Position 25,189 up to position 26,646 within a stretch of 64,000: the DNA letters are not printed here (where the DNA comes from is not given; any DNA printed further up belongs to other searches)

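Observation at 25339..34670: Mvh-type [NiFe] hydrogenase wired to an HdrL-like mega-flavoprotein and a membrane FeS/cytochrome-b module, with no HdrB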

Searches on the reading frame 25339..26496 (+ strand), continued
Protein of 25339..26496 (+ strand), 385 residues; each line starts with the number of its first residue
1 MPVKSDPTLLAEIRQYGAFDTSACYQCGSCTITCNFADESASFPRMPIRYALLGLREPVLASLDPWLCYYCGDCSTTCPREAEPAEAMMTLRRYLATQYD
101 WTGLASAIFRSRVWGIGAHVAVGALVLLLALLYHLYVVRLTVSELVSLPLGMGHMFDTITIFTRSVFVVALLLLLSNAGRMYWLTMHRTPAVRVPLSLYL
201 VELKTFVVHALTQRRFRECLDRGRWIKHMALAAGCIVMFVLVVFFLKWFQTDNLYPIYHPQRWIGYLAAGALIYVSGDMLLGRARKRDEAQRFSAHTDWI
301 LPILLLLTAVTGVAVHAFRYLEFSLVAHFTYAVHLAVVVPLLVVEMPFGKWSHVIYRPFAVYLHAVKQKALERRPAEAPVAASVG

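Call 49: search_protein_families(library=pfam, proteins=[L008:11151-12035:+, L008:12037-14052:+, L008:14116-17448:+, L011:1772-2650:+, L011:2664-3056:+, L011:3057-6107:+, L011:6118-9378:+], max_evalue=0.00001)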
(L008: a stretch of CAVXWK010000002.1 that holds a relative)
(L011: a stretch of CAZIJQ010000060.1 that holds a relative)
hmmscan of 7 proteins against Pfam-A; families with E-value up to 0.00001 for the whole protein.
L008:11151-12035:+ (294 aa): 5 families
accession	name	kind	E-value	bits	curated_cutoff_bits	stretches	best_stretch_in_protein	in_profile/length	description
PF01257.25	2Fe-2S_thioredx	-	1.5e-46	158.3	24.8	1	149-292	2-145/145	Thioredoxin-like [2Fe-2S] ferredoxin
PF12831.13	FAD_oxidored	-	4e-07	30.1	27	1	15-52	3-40/416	FAD dependent oxidoreductase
PF00037.32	Fer4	-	6.4e-07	29.4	21.1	1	109-126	3-20/24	4Fe-4S binding domain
PF12797.12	Fer4_2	-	4.2e-06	26.8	24.5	1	107-126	3-22/22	4Fe-4S binding domain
PF07992.20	Pyr_redox_2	-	5.2e-06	26.5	26.1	0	15-73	4-51/291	Pyridine nucleotide-disulphide oxidoreductase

L008:12037-14052:+ (671 aa): 9 families
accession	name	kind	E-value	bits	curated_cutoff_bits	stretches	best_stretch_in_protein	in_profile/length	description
PF01512.22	Complex1_51K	-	3e-45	154.2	31.2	1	208-378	2-149/150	Nuo51 FMN-binding domain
PF10589.14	NADH_4Fe-4S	-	5.7e-33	113.1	23.5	1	489-573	1-85/85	NADH-ubiquinone oxidoreductase-F iron-sulfur binding region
PF13237.11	Fer4_10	-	3.3e-09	37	25.5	1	590-638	2-53/53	4Fe-4S dicluster domain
PF00037.32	Fer4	-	8.9e-09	35.3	21.1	1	590-613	1-24/24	4Fe-4S binding domain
PF14697.11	Fer4_21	-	7.3e-08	32.9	35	1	592-639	3-53/59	4Fe-4S dicluster domain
PF12797.12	Fer4_2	-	1.7e-07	31.1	24.5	0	621-639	4-22/22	4Fe-4S binding domain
PF13187.11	Fer4_9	-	2.6e-07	31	27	1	596-640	1-50/52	4Fe-4S dicluster domain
PF12837.12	Fer4_6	-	3.6e-07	30.3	25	0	622-639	4-21/24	4Fe-4S binding domain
PF12838.12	Fer4_7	-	1.1e-06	29.4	27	1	596-641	1-52/52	4Fe-4S dicluster domain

L008:14116-17448:+ (1110 aa): 12 families
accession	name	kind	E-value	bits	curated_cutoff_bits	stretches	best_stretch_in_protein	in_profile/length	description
PF07992.20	Pyr_redox_2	-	9e-17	61.9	26.1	1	687-809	3-122/291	Pyridine nucleotide-disulphide oxidoreductase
PF12838.12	Fer4_7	-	2.1e-13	50.9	27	1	1036-1087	1-51/52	4Fe-4S dicluster domain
PF13510.11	Fer2_4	-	8.4e-13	48.6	22.8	1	24-102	3-81/82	2Fe-2S iron-sulfur cluster binding domain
PF14697.11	Fer4_21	-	3.3e-10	40.4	35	0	145-201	6-54/59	4Fe-4S dicluster domain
PF13187.11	Fer4_9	-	6.1e-09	36.2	27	0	1036-1087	1-50/52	4Fe-4S dicluster domain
PF01266.30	DAO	-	7.8e-08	32.7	27.9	0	688-720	3-35/353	FAD dependent oxidoreductase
PF00037.32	Fer4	-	1.1e-07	31.8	21.1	0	1033-1053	4-24/24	4Fe-4S binding domain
PF13738.12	Pyr_redox_3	-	1.1e-07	31.8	30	1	684-795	164-268/305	Pyridine nucleotide-disulphide oxidoreductase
PF25160.1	LdpA_Fe-S-bd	-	3.3e-07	30.4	27.6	0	1031-1057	22-48/49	LdpA Fe-S cluster-binding domain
PF13450.12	NAD_binding_8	-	5.4e-07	30.2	21.9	1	689-732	1-42/68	NAD(P)-binding Rossmann-like domain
PF13534.11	Fer4_17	-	1.4e-06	29.2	22.2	0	124-160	24-59/61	4Fe-4S dicluster domain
PF12831.13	FAD_oxidored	-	1.8e-06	27.9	27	1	688-737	3-53/416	FAD dependent oxidoreductase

L011:1772-2650:+ (292 aa): 6 families
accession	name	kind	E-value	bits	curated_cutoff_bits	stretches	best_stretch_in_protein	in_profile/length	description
PF01257.25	2Fe-2S_thioredx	-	4.8e-45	153.4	24.8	1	148-291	1-144/145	Thioredoxin-like [2Fe-2S] ferredoxin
PF12831.13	FAD_oxidored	-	3.3e-08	33.7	27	1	14-50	3-39/416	FAD dependent oxidoreductase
PF00037.32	Fer4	-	2.2e-07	30.9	21.1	1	108-125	3-20/24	4Fe-4S binding domain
PF13450.12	NAD_binding_8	-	1.4e-06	28.9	21.9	1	15-51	1-37/68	NAD(P)-binding Rossmann-like domain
PF12797.12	Fer4_2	-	4.6e-06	26.7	24.5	1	106-125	3-22/22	4Fe-4S binding domain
PF14697.11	Fer4_21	-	7.1e-06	26.5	35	1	102-129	30-57/59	4Fe-4S dicluster domain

L011:2664-3056:+ (130 aa): 0 families

L011:3057-6107:+ (1016 aa): 9 families
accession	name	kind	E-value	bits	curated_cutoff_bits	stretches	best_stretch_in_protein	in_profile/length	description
PF01512.22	Complex1_51K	-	2.9e-47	160.8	31.2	1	158-329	1-149/150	Nuo51 FMN-binding domain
PF10589.14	NADH_4Fe-4S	-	4.9e-31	106.9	23.5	1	440-524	1-85/85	NADH-ubiquinone oxidoreductase-F iron-sulfur binding region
PF07992.20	Pyr_redox_2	-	8.6e-29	101.3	26.1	1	634-929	2-291/291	Pyridine nucleotide-disulphide oxidoreductase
PF14691.11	Fer4_20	-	2.6e-25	88.9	25.8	1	529-620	23-112/113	Dihydroprymidine dehydrogenase domain II, 4Fe-4S cluster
PF13738.12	Pyr_redox_3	-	1.3e-14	54.6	30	1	722-913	129-305/305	Pyridine nucleotide-disulphide oxidoreductase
PF00070.33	Pyr_redox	-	4.4e-10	40.4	22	1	764-836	1-78/82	Pyridine nucleotide-disulphide oxidoreductase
PF13450.12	NAD_binding_8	-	3e-08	34.3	21.9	1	637-670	1-34/68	NAD(P)-binding Rossmann-like domain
PF10531.15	SLBB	-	2.2e-07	31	27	1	353-402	2-54/55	SLBB domain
PF01946.23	Thi4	-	9.6e-07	28.7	26.2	0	634-674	19-60/235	Thi4 family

L011:6118-9378:+ (1086 aa): 12 families
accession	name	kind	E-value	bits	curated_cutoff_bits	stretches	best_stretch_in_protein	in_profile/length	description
PF07992.20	Pyr_redox_2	-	4.8e-18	66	26.1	1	663-988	4-289/291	Pyridine nucleotide-disulphide oxidoreductase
PF13510.11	Fer2_4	-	1.4e-13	51.1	22.8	1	2-77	5-81/82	2Fe-2S iron-sulfur cluster binding domain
PF12838.12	Fer4_7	-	4e-13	50.1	27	2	1012-1062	1-50/52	4Fe-4S dicluster domain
PF00037.32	Fer4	-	1.6e-09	37.6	21.1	0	1043-1062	1-20/24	4Fe-4S binding domain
PF25160.1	LdpA_Fe-S-bd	-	5.1e-09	36.2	27.6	0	1042-1066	20-44/49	LdpA Fe-S cluster-binding domain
PF13450.12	NAD_binding_8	-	1.4e-08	35.3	21.9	1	664-703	1-40/68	NAD(P)-binding Rossmann-like domain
PF14697.11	Fer4_21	-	1.5e-08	35.1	35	0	118-179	4-58/59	4Fe-4S dicluster domain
PF13187.11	Fer4_9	-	8.1e-08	32.6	27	0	1012-1063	1-50/52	4Fe-4S dicluster domain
PF13484.11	Fer4_16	-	1e-07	33.1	30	0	163-188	2-29/66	4Fe-4S double cluster binding domain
PF00890.30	FAD_binding_2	-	4.5e-07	29.8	20.4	1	663-698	3-38/414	FAD binding domain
PF01266.30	DAO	-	6.8e-07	29.6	27.9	0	663-697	3-42/353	FAD dependent oxidoreductase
PF13738.12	Pyr_redox_3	-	8.1e-07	29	30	0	659-770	164-268/305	Pyridine nucleotide-disulphide oxidoreductase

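Call 52: predict_structure(alignment_id=A1)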
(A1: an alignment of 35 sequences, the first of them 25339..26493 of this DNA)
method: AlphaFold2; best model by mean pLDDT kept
length: 385 residues; sequences in the alignment: 35
mean_pLDDT: 79.8   pTM: 0.80
mean pLDDT of the five models: 79.8, 79.3, 78.1, 78.0, 73.7
residues with pLDDT >= 90: 130; 70-90: 159; 50-70: 65; < 50: 31
segments of 3 or more residues with pLDDT < 50: 39-42, 70-81, 290-292, 377-385
pLDDT, mean of each block of 10 residues (from residue 1): 82 88 56 52 66 89 74 40 69 91 89 90 96 92 86 86 94 94 82 81 83 58 77 90 85 59 86 92 68 65 94 90 90 95 89 84 87 60 44
secondary structure, 60 per line:
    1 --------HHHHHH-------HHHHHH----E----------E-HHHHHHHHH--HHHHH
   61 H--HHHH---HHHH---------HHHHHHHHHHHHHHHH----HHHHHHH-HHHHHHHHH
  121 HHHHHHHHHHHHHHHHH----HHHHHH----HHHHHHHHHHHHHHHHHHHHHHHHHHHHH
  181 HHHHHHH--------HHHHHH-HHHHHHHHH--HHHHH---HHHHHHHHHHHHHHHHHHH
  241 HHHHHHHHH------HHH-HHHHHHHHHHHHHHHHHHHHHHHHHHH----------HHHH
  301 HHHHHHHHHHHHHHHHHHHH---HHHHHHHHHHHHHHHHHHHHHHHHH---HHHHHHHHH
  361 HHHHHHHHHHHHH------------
elements in order: H9-14 H22-27 H45-53 H56-61 H64-67 H71-74 H84-99 H104-110 H112-137 H142-147 H152-187 H196-201 H203-211 H214-218 H222-249 H260-286 H297-320 H324-348 H352-373

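Call 58: search_protein_families(library=pfam, proteins=[L004:13017-13208:+, L020:9781-9939:+, L002:11092-11292:+], max_evalue=10)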
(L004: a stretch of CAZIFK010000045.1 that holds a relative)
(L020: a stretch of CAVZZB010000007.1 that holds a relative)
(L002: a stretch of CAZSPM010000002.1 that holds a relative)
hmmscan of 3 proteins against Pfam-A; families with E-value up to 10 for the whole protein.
L004:13017-13208:+ (64 aa): 0 families

L020:9781-9939:+ (53 aa): 0 families

L002:11092-11292:+ (67 aa): 3 families
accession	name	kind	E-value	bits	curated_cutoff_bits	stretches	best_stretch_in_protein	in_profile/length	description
PF18903.5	DUF5659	-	0.035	14.4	23.6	1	18-40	35-57/75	Domain of unknown function (DUF5659)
PF06877.16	RraB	-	0.046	14.7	23.3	1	19-62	29-74/102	Regulator of ribonuclease activity B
PF24024.1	DUF7336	-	0.046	14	25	1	19-49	20-55/60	Domain of unknown function (DUF7336)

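Call 59: search_protein_families(library=ncbifam, proteins=[L004:13017-13208:+, L020:9781-9939:+, L002:11092-11292:+], max_evalue=10)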
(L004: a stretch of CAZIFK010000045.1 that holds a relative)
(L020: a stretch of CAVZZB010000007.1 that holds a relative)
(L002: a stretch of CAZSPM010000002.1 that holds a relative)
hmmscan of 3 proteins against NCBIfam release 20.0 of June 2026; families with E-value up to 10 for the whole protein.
L004:13017-13208:+ (64 aa): 0 families

L020:9781-9939:+ (53 aa): 0 families

L002:11092-11292:+ (67 aa): 1 family
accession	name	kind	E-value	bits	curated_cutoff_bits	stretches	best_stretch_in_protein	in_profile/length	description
NF005107.0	PRK06545.1-5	equivalog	0.14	11.1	414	1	3-52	221-271/367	prephenate dehydrogenase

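Call 86: search_protein_families(library=pfam, proteins=[L049:3140-4924:-, L049:5845-6297:+, L049:6324-7652:+, L049:7645-9705:+, L049:11649-13865:+, L049:13862-14554:+, L049:14699-15886:+, L049:16006-16629:+, L049:16972-18720:+, L049:18659-20218:+], max_evalue=0.00001)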
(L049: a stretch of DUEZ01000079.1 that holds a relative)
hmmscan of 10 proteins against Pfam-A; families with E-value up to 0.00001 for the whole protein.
L049:3140-4924:- (594 aa): 1 family
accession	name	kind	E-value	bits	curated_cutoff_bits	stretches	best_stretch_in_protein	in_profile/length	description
PF01268.25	FTHFS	-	3.6e-251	834.7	27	1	11-594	2-556/556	Formate--tetrahydrofolate ligase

L049:5845-6297:+ (150 aa): 1 family
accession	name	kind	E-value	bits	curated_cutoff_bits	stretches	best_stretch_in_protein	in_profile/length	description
PF02662.21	FlpD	-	5.8e-17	62.3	22.3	1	12-133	1-123/123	Methyl-viologen-reducing hydrogenase, delta subunit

L049:6324-7652:+ (442 aa): 12 families
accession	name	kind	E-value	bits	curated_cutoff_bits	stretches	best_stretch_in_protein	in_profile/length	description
PF07992.20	Pyr_redox_2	-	1.3e-11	45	26.1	0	9-53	2-46/291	Pyridine nucleotide-disulphide oxidoreductase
PF01266.30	DAO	-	8.4e-11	42.4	27.9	1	9-44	1-37/353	FAD dependent oxidoreductase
PF00037.32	Fer4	-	4.1e-09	36.3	21.1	0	104-123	2-21/24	4Fe-4S binding domain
PF12838.12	Fer4_7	-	1.2e-08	35.7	27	1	110-171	2-52/52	4Fe-4S dicluster domain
PF00890.30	FAD_binding_2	-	1.6e-08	34.6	20.4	1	9-45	1-37/414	FAD binding domain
PF12837.12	Fer4_6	-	3.3e-08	33.5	25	0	105-121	4-20/24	4Fe-4S binding domain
PF13187.11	Fer4_9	-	6.7e-08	32.9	27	1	110-171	2-51/52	4Fe-4S dicluster domain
PF12831.13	FAD_oxidored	-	1.5e-07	31.6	27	1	9-46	1-38/416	FAD dependent oxidoreductase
PF13450.12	NAD_binding_8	-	3.6e-07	30.8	21.9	1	12-46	1-35/68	NAD(P)-binding Rossmann-like domain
PF12797.12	Fer4_2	-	4.6e-07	29.8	24.5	0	103-121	3-21/22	4Fe-4S binding domain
PF13237.11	Fer4_10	-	9e-07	29.2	25.5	0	151-174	3-26/53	4Fe-4S dicluster domain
PF25160.1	LdpA_Fe-S-bd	-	1.5e-06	28.3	27.6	0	82-126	13-44/49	LdpA Fe-S cluster-binding domain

L049:7645-9705:+ (686 aa): 13 families
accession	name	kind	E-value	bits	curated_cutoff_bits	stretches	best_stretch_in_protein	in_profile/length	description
PF07992.20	Pyr_redox_2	-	1.9e-13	50.9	26.1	1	154-199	136-181/291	Pyridine nucleotide-disulphide oxidoreductase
PF00037.32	Fer4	-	6.2e-09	35.7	21.1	1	637-658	2-23/24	4Fe-4S binding domain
PF12838.12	Fer4_7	-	3.2e-08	34.3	27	1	605-656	2-51/52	4Fe-4S dicluster domain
PF12797.12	Fer4_2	-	1.3e-07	31.6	24.5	0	640-654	7-21/22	4Fe-4S binding domain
PF12831.13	FAD_oxidored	-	1.4e-07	31.6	27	1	162-203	2-43/416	FAD dependent oxidoreductase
PF01266.30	DAO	-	4.2e-07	30.2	27.9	1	162-196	2-36/353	FAD dependent oxidoreductase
PF12837.12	Fer4_6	-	5.7e-07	29.6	25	0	637-658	3-24/24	4Fe-4S binding domain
PF14697.11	Fer4_21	-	7e-07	29.7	35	0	636-659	1-24/59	4Fe-4S dicluster domain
PF00070.33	Pyr_redox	-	8.8e-07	29.8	22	1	161-195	1-35/82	Pyridine nucleotide-disulphide oxidoreductase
PF13450.12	NAD_binding_8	-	1.7e-06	28.7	21.9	1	164-200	1-37/68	NAD(P)-binding Rossmann-like domain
PF13237.11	Fer4_10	-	3.2e-06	27.4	25.5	1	600-654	4-53/53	4Fe-4S dicluster domain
PF25160.1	LdpA_Fe-S-bd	-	6.1e-06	26.4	27.6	0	634-662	19-47/49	LdpA Fe-S cluster-binding domain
PF00890.30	FAD_binding_2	-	6.5e-06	26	20.4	0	161-198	1-38/414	FAD binding domain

L049:11649-13865:+ (738 aa): 6 families
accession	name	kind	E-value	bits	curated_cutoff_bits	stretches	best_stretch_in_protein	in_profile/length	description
PF02518.31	HATPase_c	-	2.1e-29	102.6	26.4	1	624-734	2-110/111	Histidine kinase-, DNA gyrase B-, and HSP90-like ATPase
PF00672.30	HAMP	-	6.1e-13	49.3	25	1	331-383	1-52/53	HAMP domain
PF00512.31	HisKA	-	8.8e-12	45.4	26.9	1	510-577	2-66/66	His Kinase A (phospho-acceptor) domain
PF00989.32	PAS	-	3.9e-08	33.7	22.6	1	398-500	5-113/113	PAS fold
PF13426.13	PAS_9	-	5.2e-07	30.3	27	1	405-502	2-103/103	PAS domain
PF14827.12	dCache_3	-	7.3e-07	29.4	25.7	0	202-299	132-234/239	Double sensory domain of two-component sensor kinase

L049:13862-14554:+ (230 aa): 2 families
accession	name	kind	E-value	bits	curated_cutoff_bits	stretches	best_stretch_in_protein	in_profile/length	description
PF00072.30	Response_reg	-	5.1e-32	110.8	30.2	1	4-110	2-109/111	Response regulator receiver domain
PF00486.34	Trans_reg_C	-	2.4e-19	69.6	26.2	1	150-222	4-77/77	Transcriptional regulatory protein, C terminal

L049:14699-15886:+ (395 aa): 3 families
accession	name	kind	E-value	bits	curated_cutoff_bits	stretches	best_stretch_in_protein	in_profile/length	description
PF00805.28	Pentapeptide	-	3.8e-39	132.2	20.2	4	256-295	1-40/40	Pentapeptide repeats (8 copies)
PF13599.13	Pentapeptide_4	-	1.3e-16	60.8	38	1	231-295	6-70/78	Pentapeptide repeat region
PF13576.12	Pentapeptide_3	-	4.7e-09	36.8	27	0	230-270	3-46/48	Pentapeptide repeats (9 copies)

L049:16006-16629:+ (207 aa): 2 families
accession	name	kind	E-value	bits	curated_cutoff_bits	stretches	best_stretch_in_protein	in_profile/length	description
PF00499.25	Oxidored_q3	-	1.9e-11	44.4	33.2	1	28-120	2-96/146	NADH-ubiquinone/plastoquinone oxidoreductase chain 6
PF13244.11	MbhD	-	1.4e-08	35.2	27.2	1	23-84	2-63/67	MBH, subunit D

L049:16972-18720:+ (582 aa): 2 families
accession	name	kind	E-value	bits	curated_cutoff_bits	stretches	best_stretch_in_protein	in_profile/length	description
PF00361.26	Proton_antipo_M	-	2.1e-73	247.5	21.5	1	126-413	1-294/294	NADH:quinone oxidoreductase/Mrp antiporter, TM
PF00662.26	Proton_antipo_N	-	8.4e-08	32.4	24.5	1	62-110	3-51/51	NADH-Ubiquinone oxidoreductase (complex I), chain 5 N-terminus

L049:18659-20218:+ (519 aa): 1 family
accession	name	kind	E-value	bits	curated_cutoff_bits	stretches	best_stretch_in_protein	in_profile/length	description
PF00361.26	Proton_antipo_M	-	1.3e-64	218.7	21.5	1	148-444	1-290/294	NADH:quinone oxidoreductase/Mrp antiporter, TM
